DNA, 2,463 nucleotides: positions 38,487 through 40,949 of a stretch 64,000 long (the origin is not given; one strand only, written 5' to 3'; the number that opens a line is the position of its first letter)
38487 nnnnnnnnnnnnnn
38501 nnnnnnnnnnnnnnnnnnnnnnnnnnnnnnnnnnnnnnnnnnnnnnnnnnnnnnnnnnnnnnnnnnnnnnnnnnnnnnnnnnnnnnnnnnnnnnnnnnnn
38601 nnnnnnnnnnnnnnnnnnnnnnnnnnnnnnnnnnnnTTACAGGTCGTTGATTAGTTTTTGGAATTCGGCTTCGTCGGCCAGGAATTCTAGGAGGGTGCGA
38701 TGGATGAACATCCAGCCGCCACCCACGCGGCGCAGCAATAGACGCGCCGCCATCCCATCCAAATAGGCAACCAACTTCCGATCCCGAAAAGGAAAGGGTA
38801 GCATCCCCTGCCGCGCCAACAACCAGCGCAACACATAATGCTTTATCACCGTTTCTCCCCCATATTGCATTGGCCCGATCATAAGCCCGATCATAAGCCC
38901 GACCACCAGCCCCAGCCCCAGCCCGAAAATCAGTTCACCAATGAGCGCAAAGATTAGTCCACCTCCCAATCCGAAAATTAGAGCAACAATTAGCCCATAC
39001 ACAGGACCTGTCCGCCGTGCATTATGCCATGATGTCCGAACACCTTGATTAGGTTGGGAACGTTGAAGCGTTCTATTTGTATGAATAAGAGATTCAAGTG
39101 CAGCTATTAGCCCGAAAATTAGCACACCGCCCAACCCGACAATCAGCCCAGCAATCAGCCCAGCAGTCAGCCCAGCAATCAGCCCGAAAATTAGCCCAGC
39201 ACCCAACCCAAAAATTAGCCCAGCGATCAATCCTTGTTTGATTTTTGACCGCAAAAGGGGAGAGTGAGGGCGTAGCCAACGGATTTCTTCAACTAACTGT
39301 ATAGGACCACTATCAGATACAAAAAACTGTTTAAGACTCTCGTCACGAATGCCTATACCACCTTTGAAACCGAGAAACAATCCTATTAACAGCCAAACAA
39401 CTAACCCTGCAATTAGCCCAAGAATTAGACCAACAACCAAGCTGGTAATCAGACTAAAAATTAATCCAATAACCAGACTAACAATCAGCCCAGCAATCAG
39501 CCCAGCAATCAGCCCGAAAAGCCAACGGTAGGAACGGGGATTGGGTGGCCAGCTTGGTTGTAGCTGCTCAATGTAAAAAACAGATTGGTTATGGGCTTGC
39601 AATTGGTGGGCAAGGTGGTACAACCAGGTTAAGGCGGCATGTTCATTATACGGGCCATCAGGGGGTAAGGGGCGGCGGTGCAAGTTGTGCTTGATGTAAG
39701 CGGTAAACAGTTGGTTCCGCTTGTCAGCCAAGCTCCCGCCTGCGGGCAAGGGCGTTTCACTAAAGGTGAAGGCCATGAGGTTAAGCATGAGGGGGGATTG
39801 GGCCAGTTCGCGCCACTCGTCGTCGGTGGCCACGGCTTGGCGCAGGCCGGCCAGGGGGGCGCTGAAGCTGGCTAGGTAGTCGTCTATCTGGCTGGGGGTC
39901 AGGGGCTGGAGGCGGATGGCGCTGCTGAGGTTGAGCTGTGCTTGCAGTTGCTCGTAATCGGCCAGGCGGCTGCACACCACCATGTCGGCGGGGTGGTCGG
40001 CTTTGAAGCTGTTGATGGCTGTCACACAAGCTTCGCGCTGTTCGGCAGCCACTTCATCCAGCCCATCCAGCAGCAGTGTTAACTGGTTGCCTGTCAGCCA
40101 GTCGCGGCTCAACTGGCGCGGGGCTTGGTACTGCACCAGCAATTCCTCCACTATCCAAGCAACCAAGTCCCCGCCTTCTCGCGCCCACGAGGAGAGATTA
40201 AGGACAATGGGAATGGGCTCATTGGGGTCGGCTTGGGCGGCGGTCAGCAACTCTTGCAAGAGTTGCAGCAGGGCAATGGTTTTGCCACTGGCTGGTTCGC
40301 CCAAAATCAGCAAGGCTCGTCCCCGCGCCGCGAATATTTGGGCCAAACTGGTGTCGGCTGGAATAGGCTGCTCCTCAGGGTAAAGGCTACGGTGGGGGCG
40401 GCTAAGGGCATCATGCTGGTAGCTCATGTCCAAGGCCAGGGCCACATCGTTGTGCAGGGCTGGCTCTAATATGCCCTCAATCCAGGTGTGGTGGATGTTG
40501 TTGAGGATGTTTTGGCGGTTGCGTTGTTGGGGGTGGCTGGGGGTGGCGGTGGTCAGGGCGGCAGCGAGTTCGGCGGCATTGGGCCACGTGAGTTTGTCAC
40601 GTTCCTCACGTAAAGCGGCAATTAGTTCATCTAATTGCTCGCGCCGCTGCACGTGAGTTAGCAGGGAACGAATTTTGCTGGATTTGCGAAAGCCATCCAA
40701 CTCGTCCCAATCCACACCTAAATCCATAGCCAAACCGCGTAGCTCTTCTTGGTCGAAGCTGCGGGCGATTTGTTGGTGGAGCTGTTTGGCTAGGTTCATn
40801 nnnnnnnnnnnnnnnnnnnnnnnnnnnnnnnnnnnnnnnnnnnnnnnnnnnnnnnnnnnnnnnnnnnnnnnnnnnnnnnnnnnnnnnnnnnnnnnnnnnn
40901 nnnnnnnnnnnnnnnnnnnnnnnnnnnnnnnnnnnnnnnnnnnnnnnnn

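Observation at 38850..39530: About 290-aa glycine-zipper transmembrane array inserted inside the NOD module of the NACHT protein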

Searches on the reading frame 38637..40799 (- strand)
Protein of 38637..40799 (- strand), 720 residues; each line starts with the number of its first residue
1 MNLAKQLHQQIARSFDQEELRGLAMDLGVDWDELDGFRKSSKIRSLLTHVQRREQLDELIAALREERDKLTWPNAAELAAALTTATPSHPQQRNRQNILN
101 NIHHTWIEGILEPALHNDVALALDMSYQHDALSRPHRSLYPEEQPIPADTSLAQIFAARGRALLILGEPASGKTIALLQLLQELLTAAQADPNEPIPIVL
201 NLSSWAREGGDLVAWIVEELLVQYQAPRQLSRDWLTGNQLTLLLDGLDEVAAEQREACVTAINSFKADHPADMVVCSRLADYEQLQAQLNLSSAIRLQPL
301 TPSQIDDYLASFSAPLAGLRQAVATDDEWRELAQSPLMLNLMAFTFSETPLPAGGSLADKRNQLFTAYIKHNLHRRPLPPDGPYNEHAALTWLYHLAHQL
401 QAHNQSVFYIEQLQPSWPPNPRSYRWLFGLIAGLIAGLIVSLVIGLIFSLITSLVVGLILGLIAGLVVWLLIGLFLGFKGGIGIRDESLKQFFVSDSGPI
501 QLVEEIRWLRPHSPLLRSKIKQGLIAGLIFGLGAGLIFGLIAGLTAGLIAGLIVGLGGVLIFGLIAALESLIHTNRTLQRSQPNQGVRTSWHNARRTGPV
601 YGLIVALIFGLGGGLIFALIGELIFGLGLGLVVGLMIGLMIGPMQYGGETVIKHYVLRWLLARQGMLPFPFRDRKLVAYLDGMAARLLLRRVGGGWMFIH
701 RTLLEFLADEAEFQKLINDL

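Call 3: search_protein_families(library=pfam, proteins=[window:38637-40799:-], max_evalue=1)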
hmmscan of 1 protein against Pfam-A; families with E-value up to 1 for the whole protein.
window:38637-40799:- (720 aa): 9 families
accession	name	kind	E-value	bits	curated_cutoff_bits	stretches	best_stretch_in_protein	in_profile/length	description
PF19960.5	EAD7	-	2.2e-19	69.4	32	1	7-67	1-61/62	Effector-associated domain 7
PF05729.18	NACHT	-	5.5e-06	26.7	26.7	1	162-310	2-161/167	NACHT domain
PF13191.12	AAA_16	-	0.00086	20.3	32.6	1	153-266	17-124/167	AAA ATPase domain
PF24883.2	NPHP3_N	-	0.01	16.4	24.8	0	237-278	123-164/164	Nephrocystin 3, N-terminal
PF13401.12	AAA_22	-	0.018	15.8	27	1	161-250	6-96/130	AAA domain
PF25199.1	nSTAND_NTPase5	-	0.019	15.2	34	1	158-186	39-67/145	Novel STAND NTPase 5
PF20720.3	nSTAND3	-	0.086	13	27.2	1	161-186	18-43/155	Novel STAND NTPase 3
PF00531.28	Death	-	0.12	12.9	22.6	1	10-65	3-72/86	Death domain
PF01323.26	DSBA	-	0.22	11.7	25.6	1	3-49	108-154/191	DSBA-like thioredoxin domain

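Call 4: search_protein_families(library=ncbifam, proteins=[window:38637-40799:-], max_evalue=1)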
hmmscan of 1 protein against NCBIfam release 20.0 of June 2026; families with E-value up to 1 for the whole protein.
window:38637-40799:- (720 aa): 4 families
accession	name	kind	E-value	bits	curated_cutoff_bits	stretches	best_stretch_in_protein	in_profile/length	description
NF058535.1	antiphage_EruA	equivalog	0.0003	19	1000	1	235-371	65-205/1318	NACHT domain-containing antiphage protein EruA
NF053861.1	DS8_antiphage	equivalog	0.0084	13.9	790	1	158-284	368-488/994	anti-phage protein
TIGR03925.1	T7SS_EccC_b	equivalog_domain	0.014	13.7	346.55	0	158-188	359-389/564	type VII secretion protein EccCb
TIGR00930.1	2a30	subfamily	0.19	9.8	953.4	1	406-463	479-536/936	K-Cl cotransporter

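Call 7: find_homologous_proteins(query=window:38637-40799:-, max_evalue=0.001)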
Query window:38637-40799:- (720 aa): 1619 proteins with E <= 0.001 among 8000 candidates; the best 120 are listed.
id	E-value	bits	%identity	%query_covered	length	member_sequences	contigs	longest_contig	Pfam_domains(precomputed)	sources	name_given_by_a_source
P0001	0.0e+0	1551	100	97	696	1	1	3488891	PF05729.19,PF19960.7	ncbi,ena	-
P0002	2.2e-297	1007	66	100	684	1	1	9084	PF05729.19,PF19960.7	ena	-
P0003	1.5e-293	994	67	100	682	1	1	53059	PF05729.19,PF19960.7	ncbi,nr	ncbi:MAG: hypothetical protein H6658_16490 [Ardenticatenaceae bacterium]|nr:hypothetical protein [Ar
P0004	5.0e-180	619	77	51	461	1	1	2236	PF05729.19,PF19960.7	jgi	jgi:hypothetical protein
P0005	5.9e-160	552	40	98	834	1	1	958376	PF05729.19,PF19960.7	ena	-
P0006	1.6e-158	548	49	59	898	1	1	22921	PF19960.7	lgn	-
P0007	6.8e-153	529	45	88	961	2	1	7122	PF13431.13,PF13414.13,PF13428.13,PF14559.13,PF13371.13,PF00515.35,PF05729.19,PF13424.13,PF21033.5,PF13432.13,PF13181.13,PF07719.24,PF13174.13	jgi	jgi:eukaryotic-like serine/threonine-protein kinase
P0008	2.7e-152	527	44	88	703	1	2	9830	PF05729.19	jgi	jgi:hypothetical protein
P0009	5.7e-151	523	41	76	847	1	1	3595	PF05729.19,PF19960.7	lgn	-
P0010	1.1e-150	522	44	97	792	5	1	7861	PF05729.19,PF19960.7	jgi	-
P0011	3.6e-147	510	42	98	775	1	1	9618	PF05729.19,PF19960.7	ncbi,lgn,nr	ncbi:MAG: hypothetical protein DHS20C20_11310 [Ardenticatenaceae bacterium]|nr:MAG: hypothetical pro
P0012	1.7e-146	508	41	98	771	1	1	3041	PF05729.19,PF19960.7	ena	-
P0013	7.9e-146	506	43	98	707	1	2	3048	PF19960.7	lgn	-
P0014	9.6e-145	502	40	98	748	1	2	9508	PF05729.19,PF19960.7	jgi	jgi:hypothetical protein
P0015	1.0e-143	499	51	66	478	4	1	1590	-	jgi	jgi:hypothetical protein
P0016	1.2e-142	495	44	86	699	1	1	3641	PF05729.19,PF13191.13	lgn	-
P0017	1.5e-141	492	42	77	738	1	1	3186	PF05729.19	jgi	jgi:hypothetical protein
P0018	8.5e-141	489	42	89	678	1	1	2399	PF05729.19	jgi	-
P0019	3.4e-140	487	39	98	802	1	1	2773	PF05729.19,PF19960.7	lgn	-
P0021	4.5e-138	480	40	98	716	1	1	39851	PF05729.19,PF19960.7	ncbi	ncbi:MAG: NACHT domain-containing protein [Chloroflexota bacterium]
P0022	6.1e-137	476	39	98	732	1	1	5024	PF05729.19,PF19960.7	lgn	-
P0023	1.7e-135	472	42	86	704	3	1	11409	PF05729.19,PF13191.13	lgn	-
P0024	2.7e-134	468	39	98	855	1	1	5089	PF05729.19,PF19960.7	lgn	-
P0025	6.0e-130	453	39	98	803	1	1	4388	PF05729.19,PF19960.7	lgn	-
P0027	5.5e-129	450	39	98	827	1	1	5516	PF05729.19,PF19960.7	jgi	jgi:hypothetical protein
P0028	3.9e-128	447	37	99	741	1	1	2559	PF05729.19,PF19960.7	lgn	-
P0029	8.3e-128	446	40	86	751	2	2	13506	PF05729.19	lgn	-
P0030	5.5e-127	443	38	98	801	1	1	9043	PF05729.19,PF19960.7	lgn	-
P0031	1.3e-126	442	37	98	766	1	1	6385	PF05729.19,PF19960.7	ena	-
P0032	1.4e-126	442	39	98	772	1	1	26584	PF05729.19,PF19960.7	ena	-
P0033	1.4e-126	442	37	98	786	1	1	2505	PF19960.7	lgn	-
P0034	3.8e-126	441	35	90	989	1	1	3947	PF05729.19,PF19960.7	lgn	-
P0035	6.8e-126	440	36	88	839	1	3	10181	PF05729.19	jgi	jgi:eukaryotic-like serine/threonine-protein kinase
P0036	9.8e-126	439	38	96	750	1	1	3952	PF05729.19,PF19960.7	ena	-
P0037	1.2e-124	436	38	98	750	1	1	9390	PF05729.19,PF19960.7,PF25199.2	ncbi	ncbi:MAG: NACHT domain-containing protein [Chloroflexota bacterium]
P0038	1.7e-124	435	38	78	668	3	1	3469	PF05729.19,PF19960.7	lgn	-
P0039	1.9e-124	435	38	98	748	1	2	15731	PF05729.19,PF19960.7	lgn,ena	-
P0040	3.9e-124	434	38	99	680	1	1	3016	PF05729.19,PF19960.7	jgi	jgi:hypothetical protein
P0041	1.2e-123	432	43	66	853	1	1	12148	PF05729.19,PF19960.7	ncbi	-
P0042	1.5e-123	432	39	97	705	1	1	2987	PF05729.19,PF19960.7,PF13401.13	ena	-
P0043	1.0e-122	429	36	96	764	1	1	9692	PF05729.19,PF19960.7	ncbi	-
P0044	8.8e-121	423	37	98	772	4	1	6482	PF05729.19,PF19960.7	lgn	-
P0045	9.8e-121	423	36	98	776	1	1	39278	PF05729.19,PF19960.7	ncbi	-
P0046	2.6e-120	421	42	71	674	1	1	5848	PF05729.19,PF13401.13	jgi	jgi:hypothetical protein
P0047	1.2e-119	419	37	98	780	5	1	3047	PF05729.19,PF19960.7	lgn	-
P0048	1.6e-119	419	36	97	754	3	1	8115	PF05729.19,PF19960.7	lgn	-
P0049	1.8e-119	419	39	86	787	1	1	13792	PF05729.19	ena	-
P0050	3.5e-118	414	40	87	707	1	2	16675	PF05729.19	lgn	-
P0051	1.1e-117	413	38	87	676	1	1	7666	PF05729.19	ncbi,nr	ncbi:MAG: NACHT domain-containing protein [Moorea sp. SIO3I7]|nr:NACHT domain-containing protein [Mo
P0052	8.9e-117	410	41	98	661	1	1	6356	PF05729.19,PF19960.7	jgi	jgi:hypothetical protein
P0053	1.3e-116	409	39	87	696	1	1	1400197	PF05729.19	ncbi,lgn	ncbi:MAG: NACHT domain-containing protein [Chloroflexota bacterium]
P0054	3.5e-116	408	36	97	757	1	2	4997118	PF19960.7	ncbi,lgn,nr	ncbi:MAG: hypothetical protein KJ069_02820 [Anaerolineae bacterium]|nr:hypothetical protein [Anaerol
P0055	6.4e-115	403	36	97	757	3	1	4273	PF05729.19,PF19960.7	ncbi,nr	ncbi:MAG TPA: NACHT domain-containing protein [Chloroflexota bacterium]|nr:NACHT domain-containing p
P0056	1.1e-114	403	35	99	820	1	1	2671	PF05729.19,PF19960.7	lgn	-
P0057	1.5e-113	399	38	87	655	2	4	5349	PF05729.19,PF13401.13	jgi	jgi:hypothetical protein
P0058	2.7e-112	395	41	76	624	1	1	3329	PF05729.19,PF19960.7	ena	-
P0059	6.8e-112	393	33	86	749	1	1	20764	PF05729.19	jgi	jgi:eukaryotic-like serine/threonine-protein kinase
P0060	4.8e-111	391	38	90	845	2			PF05729.19,PF12770.13,PF25199.2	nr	nr:NACHT domain-containing protein [Leptolyngbya sp. FACHB-711]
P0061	1.9e-110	389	38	90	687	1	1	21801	PF05729.19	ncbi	-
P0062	5.0e-110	387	37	91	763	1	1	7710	PF05729.19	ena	-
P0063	1.6e-109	386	42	46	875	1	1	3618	PF05729.19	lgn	-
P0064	1.6e-109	386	37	77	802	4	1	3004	PF24883.3,PF05729.19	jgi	jgi:hypothetical protein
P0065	1.7e-109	386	36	89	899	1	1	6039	PF05729.19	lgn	-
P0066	2.0e-109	385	38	85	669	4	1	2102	PF05729.19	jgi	jgi:hypothetical protein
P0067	6.3e-109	384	36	85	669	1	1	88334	PF05729.19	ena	-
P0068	1.1e-108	383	40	87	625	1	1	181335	PF05729.19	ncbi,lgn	-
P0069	1.1e-108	383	37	87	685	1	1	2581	PF05729.19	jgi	-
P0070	1.4e-108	382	34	97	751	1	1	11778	PF05729.19,PF19960.7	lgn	-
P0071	2.0e-108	382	38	86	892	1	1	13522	PF05729.19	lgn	-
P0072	2.1e-108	382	35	89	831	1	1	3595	PF01381.29,PF05729.19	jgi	jgi:eukaryotic-like serine/threonine-protein kinase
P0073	2.7e-107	378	39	57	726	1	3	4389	PF05729.19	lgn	-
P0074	3.3e-107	378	35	87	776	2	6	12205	PF05729.19,PF13401.13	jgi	jgi:DNA polymerase III delta prime subunit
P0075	5.4e-107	377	39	88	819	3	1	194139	PF05729.19,PF13676.12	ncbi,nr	ncbi:MAG TPA: NACHT domain-containing protein [Ktedonosporobacter sp.]|nr:NACHT domain-containing pr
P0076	6.8e-107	377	41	52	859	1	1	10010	PF05729.19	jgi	jgi:eukaryotic-like serine/threonine-protein kinase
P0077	2.5e-106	375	40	88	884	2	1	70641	PF05729.19,PF12770.13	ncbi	ncbi:NACHT domain-containing protein [Leptolyngbya sp. ST-U4]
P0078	2.6e-106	375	39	78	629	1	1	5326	PF24883.3,PF05729.19,PF19960.7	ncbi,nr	ncbi:MAG: NACHT domain-containing protein [Chloroflexi bacterium]|nr:NACHT domain-containing protein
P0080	4.2e-106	374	37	92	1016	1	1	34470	PF07714.24,PF00069.32,PF03109.23,PF05729.19,PF13401.13,PF13191.13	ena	-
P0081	5.1e-106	374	40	48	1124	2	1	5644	PF05729.19,PF12770.13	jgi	jgi:hypothetical protein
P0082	6.1e-106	374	37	92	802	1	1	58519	PF13271.12,PF05729.19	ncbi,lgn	-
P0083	8.4e-106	373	38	87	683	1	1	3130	PF05729.19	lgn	-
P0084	1.3e-105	373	36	80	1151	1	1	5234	PF07714.24,PF00069.32,PF05729.19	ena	-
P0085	1.5e-105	372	38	86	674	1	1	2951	PF05729.19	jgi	jgi:hypothetical protein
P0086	3.3e-105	371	35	86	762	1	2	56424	PF05729.19,PF13401.13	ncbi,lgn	ncbi:MAG: NACHT domain-containing protein [Caldilineaceae bacterium]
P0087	3.6e-105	371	46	54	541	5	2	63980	PF05729.19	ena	-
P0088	3.8e-105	371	37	78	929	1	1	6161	PF05729.19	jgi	jgi:hypothetical protein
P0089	3.9e-105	371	38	88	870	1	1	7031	PF05729.19,PF13676.12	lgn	-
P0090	4.5e-105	371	37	85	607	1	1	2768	PF05729.19,PF13191.13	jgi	jgi:hypothetical protein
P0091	6.3e-105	370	35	95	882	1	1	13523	PF05729.19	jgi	-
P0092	6.8e-105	370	33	87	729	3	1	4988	PF05729.19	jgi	jgi:DNA polymerase III delta prime subunit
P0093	7.5e-105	370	37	86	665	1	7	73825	PF05729.19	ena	-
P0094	9.7e-105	370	38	78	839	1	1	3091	PF05729.19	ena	-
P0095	1.0e-104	370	37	92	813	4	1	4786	PF13271.12,PF05729.19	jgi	-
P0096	2.7e-104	368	38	88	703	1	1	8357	PF05729.19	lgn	-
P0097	3.5e-104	368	37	86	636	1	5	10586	PF05729.19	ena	-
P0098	4.2e-104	368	34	86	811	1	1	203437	PF05729.19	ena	-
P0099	4.4e-104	368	37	86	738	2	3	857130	PF05729.19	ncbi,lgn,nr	ncbi:MAG: NACHT domain-containing protein [Ardenticatenaceae bacterium]|nr:NACHT domain-containing p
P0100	4.9e-104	367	37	76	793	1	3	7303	PF05729.19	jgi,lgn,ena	-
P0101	5.1e-104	367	37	86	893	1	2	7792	PF05729.19,PF12770.13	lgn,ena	-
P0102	5.4e-104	367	36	87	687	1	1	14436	PF05729.19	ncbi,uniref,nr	ncbi:MAG: NACHT domain-containing protein [Moorea sp. SIO4E2]|uniref:NACHT domain-containing protein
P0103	7.8e-104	367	39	65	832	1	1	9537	PF05729.19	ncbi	-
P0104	8.9e-104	367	37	87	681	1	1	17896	PF24883.3,PF05729.19,PF13191.13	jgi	jgi:hypothetical protein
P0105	1.0e-103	366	35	87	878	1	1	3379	PF05729.19,PF13676.12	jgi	jgi:DNA polymerase III delta prime subunit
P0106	1.1e-103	366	32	93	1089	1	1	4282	PF07714.24,PF00069.32,PF13240.12,PF05729.19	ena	-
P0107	1.3e-103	366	43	54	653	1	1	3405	PF05729.19,PF13191.13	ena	-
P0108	1.7e-103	366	37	87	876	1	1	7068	PF08357.17,PF05729.19,PF13676.12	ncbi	-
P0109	1.7e-103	366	39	86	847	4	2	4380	PF01582.26,PF05729.19,PF13401.13,PF13676.12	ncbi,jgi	jgi:DNA polymerase III delta prime subunit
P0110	2.4e-103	365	35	87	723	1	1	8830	PF05729.19,PF13191.13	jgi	jgi:eukaryotic-like serine/threonine-protein kinase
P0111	2.4e-103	365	37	88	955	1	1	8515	PF05729.19,PF13676.12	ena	-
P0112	2.8e-103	365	36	87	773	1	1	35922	PF05729.19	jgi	jgi:hypothetical protein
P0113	3.0e-103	365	32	77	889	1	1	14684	PF05729.19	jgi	jgi:energy-coupling factor transporter ATP-binding protein EcfA2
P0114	3.1e-103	365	38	88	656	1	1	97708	PF24883.3,PF05729.19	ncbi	ncbi:MAG: NACHT domain-containing protein [Cyanobacteria bacterium J06581_3]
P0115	4.7e-103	364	37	87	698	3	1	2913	PF05729.19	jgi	jgi:DNA polymerase III delta prime subunit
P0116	6.4e-103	364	36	86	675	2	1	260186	PF05729.19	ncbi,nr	ncbi:NACHT domain-containing protein [Chloroflexi bacterium TSY]|nr:NACHT domain-containing protein 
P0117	7.1e-103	364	35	77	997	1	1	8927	PF05729.19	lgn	-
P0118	8.2e-103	363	36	86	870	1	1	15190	PF01582.26,PF05729.19,PF13401.13,PF13676.12,PF08937.17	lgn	-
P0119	8.3e-103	363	34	83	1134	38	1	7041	PF07714.24,PF00069.32,PF05729.19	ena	-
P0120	1.0e-102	363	44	46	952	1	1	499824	PF07714.24,PF00069.32,PF03109.23,PF05729.19,PF13401.13,PF01636.30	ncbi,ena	-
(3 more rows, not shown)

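Call 12: find_encoding_contigs(protein=P0001, flank=10000, max_places=3)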
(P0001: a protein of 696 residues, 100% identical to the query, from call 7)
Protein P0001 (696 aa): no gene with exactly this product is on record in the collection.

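Call 21: search_protein_families(library=padloc, proteins=[window:38637-40799:-], max_evalue=0.01)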
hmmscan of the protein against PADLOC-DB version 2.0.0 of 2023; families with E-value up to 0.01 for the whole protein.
window:38637-40799:- (720 aa): 1 family
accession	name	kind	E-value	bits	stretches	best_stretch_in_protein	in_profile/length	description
PDLC05051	PDC-S60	-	0.00036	16.8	1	151-278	380-499/1027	-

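Call 24: search_solved_structures(query=A1, max_evalue=0.01, show_alignments=2)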
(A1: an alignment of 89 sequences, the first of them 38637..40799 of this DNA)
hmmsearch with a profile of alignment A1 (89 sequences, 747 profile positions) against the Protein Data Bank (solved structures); distinct sequences matched with E-value up to 0.01: 2.
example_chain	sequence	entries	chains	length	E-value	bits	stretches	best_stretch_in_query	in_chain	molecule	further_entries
9uiq_B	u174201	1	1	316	0.0016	20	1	159-199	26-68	Replication factor C subunit 2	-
6vvo_B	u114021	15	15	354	0.0018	19.8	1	159-199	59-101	Replication factor C subunit 2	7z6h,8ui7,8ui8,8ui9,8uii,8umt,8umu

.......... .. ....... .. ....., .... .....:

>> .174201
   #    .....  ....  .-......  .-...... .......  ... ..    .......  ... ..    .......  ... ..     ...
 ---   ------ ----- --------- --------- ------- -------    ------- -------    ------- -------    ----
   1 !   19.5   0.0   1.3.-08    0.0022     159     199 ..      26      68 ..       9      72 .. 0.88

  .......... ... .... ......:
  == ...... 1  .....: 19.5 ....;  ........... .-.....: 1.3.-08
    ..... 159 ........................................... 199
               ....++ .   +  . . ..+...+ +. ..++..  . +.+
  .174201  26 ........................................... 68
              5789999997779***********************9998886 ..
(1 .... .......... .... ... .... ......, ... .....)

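Call 27: list_cluster_members(proteins=[P0001, P0003])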
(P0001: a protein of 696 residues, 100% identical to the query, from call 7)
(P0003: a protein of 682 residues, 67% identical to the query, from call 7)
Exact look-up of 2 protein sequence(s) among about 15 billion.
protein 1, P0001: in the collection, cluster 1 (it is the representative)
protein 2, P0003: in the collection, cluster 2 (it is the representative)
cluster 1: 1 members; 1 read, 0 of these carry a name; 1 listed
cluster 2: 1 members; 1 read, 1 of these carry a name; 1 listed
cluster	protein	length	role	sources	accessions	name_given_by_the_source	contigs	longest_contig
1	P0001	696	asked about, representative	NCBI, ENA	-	-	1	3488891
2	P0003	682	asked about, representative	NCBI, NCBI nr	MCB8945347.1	MAG: hypothetical protein H6658_16490 [Ardenticatenaceae bacterium] | hypothetical protein [Ardenticatenaceae bacterium]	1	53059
